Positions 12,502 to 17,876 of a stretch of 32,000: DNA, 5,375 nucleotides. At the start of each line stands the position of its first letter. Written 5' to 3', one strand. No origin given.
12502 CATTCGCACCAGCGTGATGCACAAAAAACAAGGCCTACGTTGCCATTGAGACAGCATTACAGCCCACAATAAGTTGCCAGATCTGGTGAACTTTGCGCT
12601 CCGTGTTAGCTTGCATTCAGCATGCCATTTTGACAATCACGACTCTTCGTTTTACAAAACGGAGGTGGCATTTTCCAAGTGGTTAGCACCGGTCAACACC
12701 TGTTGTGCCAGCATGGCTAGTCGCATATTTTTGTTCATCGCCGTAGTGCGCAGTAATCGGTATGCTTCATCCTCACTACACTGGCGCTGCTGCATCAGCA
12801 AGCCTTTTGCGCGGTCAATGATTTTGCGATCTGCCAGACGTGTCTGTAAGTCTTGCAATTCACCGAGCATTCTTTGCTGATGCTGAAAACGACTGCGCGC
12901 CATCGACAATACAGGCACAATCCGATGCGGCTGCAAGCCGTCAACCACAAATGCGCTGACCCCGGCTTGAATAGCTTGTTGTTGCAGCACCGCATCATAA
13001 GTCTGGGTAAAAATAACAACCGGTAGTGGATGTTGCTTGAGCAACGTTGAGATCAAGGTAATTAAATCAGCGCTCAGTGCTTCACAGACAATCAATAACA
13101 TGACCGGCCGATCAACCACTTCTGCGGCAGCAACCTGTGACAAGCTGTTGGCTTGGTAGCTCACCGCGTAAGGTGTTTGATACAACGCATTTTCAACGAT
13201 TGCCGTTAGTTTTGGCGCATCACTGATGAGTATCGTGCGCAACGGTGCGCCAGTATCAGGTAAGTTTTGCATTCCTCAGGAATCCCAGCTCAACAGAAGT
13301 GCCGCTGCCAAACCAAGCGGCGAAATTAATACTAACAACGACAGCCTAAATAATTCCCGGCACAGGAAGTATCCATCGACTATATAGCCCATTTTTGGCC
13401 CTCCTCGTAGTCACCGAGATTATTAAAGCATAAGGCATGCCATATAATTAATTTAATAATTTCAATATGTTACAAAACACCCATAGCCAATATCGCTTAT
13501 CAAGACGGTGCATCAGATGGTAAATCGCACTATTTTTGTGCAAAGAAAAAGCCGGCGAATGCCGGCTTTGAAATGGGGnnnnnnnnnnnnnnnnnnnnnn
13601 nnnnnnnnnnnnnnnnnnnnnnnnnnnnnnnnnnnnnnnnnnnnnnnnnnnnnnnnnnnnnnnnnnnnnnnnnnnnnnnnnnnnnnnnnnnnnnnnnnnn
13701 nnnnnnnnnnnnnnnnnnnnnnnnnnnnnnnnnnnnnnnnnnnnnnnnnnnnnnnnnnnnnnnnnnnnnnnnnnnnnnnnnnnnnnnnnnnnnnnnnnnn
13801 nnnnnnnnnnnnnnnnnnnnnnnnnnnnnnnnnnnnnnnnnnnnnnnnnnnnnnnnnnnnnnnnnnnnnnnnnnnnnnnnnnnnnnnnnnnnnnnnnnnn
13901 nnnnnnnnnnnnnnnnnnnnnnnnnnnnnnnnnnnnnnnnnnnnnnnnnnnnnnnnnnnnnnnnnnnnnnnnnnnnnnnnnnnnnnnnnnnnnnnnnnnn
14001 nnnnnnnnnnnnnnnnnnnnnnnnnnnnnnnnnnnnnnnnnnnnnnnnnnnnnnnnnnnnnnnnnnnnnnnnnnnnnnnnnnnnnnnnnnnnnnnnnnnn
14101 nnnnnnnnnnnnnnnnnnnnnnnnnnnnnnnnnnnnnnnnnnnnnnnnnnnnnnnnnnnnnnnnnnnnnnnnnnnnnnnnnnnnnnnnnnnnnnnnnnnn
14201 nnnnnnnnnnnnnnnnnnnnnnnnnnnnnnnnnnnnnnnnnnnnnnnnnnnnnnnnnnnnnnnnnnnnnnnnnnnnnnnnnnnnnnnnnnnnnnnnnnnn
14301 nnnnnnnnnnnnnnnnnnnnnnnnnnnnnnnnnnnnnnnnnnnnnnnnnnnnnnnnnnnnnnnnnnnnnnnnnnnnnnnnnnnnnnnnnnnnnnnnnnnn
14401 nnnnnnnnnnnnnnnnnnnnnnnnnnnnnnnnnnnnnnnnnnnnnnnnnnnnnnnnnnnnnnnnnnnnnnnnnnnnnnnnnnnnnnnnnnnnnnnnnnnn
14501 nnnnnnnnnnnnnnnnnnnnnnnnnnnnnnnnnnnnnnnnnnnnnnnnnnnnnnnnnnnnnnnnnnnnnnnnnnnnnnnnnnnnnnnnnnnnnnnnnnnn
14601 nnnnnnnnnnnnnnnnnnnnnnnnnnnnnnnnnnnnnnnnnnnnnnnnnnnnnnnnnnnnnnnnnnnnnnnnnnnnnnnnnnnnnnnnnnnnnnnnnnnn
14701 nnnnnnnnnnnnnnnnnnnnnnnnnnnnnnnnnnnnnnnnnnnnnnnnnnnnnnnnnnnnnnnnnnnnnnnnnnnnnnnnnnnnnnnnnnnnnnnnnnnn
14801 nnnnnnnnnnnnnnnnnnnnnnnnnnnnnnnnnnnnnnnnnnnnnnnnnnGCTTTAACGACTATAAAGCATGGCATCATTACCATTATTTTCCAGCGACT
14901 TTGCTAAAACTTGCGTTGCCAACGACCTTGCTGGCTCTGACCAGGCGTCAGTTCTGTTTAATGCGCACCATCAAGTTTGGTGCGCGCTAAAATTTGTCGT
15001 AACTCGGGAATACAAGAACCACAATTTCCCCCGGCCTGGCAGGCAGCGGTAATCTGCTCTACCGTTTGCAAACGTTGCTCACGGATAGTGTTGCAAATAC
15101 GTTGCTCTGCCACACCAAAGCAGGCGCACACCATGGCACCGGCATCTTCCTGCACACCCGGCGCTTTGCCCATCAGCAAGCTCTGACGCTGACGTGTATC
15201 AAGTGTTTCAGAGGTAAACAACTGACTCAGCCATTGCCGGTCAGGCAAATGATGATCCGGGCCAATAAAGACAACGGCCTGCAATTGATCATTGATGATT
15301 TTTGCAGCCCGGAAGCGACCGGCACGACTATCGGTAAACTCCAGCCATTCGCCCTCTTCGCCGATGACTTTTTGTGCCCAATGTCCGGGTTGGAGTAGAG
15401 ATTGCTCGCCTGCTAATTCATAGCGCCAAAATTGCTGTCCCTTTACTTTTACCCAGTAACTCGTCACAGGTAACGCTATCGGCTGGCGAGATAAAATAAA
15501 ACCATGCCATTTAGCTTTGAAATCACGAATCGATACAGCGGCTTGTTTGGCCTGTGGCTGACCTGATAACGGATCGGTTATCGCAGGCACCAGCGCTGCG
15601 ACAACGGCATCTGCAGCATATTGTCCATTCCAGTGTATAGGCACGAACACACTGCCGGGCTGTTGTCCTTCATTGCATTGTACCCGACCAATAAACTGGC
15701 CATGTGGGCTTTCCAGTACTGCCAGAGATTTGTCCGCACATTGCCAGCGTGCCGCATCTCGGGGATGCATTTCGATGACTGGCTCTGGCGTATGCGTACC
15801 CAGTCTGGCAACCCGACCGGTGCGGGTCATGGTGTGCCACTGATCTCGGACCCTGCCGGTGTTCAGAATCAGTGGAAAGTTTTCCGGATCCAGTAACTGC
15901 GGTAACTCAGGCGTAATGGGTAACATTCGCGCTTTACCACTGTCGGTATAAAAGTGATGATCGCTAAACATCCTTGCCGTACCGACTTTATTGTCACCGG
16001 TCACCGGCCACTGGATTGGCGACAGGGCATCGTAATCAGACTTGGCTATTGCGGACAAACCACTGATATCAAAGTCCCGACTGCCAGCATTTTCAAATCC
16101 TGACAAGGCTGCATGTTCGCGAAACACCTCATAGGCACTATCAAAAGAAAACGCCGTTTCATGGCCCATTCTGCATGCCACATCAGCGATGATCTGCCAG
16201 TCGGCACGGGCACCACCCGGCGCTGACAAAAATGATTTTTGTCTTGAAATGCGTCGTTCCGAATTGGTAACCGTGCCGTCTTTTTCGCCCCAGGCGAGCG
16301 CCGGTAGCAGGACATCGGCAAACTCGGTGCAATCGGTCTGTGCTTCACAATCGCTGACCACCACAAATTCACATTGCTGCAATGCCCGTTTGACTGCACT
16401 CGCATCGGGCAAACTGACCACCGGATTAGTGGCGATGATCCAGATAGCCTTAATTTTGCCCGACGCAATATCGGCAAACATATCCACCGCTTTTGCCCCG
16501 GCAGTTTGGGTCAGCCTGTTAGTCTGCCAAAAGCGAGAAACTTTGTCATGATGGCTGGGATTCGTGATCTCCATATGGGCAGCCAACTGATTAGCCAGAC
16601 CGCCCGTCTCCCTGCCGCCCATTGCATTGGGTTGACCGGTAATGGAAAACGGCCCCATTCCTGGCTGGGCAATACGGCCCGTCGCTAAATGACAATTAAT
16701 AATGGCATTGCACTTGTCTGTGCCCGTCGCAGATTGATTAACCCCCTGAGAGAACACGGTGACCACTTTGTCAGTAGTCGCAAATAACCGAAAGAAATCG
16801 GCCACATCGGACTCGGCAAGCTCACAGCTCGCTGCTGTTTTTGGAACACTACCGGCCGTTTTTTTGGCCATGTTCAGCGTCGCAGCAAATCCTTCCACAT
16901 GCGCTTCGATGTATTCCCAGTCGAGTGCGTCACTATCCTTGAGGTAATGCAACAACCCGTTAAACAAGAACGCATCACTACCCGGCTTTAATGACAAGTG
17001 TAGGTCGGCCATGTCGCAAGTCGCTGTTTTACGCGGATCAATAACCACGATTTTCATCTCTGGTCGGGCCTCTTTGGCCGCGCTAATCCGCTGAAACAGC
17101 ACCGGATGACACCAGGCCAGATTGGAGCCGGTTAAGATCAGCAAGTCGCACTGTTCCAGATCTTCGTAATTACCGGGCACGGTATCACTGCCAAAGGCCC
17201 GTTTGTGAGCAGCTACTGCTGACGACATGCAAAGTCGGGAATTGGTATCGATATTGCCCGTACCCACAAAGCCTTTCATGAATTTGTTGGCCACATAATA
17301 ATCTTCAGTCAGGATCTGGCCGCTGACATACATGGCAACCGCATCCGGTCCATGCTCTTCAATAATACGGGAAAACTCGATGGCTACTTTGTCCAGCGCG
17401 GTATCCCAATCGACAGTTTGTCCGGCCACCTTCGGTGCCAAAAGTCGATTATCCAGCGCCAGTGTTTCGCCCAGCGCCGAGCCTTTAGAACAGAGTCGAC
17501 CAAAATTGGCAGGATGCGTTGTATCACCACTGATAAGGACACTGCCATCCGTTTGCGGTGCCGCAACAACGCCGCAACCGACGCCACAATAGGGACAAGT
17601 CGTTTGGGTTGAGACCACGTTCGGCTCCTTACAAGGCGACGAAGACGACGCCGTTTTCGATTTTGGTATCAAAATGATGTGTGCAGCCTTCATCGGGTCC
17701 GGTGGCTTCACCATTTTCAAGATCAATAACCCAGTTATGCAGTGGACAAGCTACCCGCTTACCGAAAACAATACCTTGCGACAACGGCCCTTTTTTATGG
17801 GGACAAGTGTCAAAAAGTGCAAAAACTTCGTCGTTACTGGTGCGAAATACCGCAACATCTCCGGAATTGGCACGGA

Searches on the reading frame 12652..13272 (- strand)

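Call 8: search_protein_families(library=pfam, proteins=[window:12652-13272:-], max_evalue=0.001)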
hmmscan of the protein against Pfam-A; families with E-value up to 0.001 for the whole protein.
window:12652-13272:- (206 aa): 1 family
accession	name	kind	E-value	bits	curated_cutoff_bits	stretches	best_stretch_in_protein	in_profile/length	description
PF03861.19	ANTAR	-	4.7e-22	78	27.3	1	140-193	1-54/54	ANTAR domain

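Call 95: search_protein_families(library=ncbifam, proteins=[window:12652-13272:-], max_evalue=0.001)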
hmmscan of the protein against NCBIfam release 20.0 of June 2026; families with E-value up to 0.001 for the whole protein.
window:12652-13272:- (206 aa): 2 families
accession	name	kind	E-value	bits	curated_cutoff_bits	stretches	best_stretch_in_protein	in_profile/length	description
NF006900.1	PRK09390.1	equivalog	0.00037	20.1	255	1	77-148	70-142/203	response regulator FixJ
NF009222.0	PRK12570.1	subfamily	0.00047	19.1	255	1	144-191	234-279/307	N-acetylmuramic acid 6-phosphate etherase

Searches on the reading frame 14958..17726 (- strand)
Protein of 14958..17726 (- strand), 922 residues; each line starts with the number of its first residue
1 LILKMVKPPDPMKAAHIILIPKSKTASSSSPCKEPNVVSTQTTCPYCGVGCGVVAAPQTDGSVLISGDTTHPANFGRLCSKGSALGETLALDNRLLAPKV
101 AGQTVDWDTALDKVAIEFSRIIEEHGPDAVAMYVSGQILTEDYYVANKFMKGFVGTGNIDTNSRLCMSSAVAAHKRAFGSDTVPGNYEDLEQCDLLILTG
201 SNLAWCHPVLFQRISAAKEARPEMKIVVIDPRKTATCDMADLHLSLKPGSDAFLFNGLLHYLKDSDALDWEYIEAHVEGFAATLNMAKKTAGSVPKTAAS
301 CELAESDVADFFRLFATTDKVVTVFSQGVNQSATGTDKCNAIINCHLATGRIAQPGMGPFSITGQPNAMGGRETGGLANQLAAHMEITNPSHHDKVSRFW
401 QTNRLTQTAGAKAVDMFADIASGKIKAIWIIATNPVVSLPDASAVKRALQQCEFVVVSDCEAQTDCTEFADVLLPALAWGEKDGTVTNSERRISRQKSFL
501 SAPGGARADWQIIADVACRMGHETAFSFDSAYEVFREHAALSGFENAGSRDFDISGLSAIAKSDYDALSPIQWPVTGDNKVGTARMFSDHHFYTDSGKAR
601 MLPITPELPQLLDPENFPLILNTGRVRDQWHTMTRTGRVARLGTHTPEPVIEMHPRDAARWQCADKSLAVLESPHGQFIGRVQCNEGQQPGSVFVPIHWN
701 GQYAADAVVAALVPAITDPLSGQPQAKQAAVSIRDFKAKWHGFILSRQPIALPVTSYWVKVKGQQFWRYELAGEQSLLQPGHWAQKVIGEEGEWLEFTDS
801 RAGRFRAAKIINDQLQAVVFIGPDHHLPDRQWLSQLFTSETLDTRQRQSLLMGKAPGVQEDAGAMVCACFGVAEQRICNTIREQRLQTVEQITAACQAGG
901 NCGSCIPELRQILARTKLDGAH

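Call 8: search_protein_families(library=pfam, proteins=[window:14958-17726:-], max_evalue=0.001)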
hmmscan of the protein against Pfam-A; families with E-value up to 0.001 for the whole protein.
window:14958-17726:- (922 aa): 4 families
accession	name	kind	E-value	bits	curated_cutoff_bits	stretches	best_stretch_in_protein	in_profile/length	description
PF00384.28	Molybdopterin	-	8.7e-70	235.9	24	1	103-517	15-351/353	Molybdopterin oxidoreductase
PF01568.27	Molydop_binding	-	2.4e-25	89.1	26.8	1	619-729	1-109/110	Molydopterin dinucleotide binding domain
PF04879.21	Molybdop_Fe4S4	-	4.8e-15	55.7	22.7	1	40-88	4-52/55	Molybdopterin oxidoreductase Fe4S4 domain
PF04324.20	Fer2_BFD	-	1.6e-13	51.2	26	1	865-915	1-50/50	BFD-like [2Fe-2S] binding domain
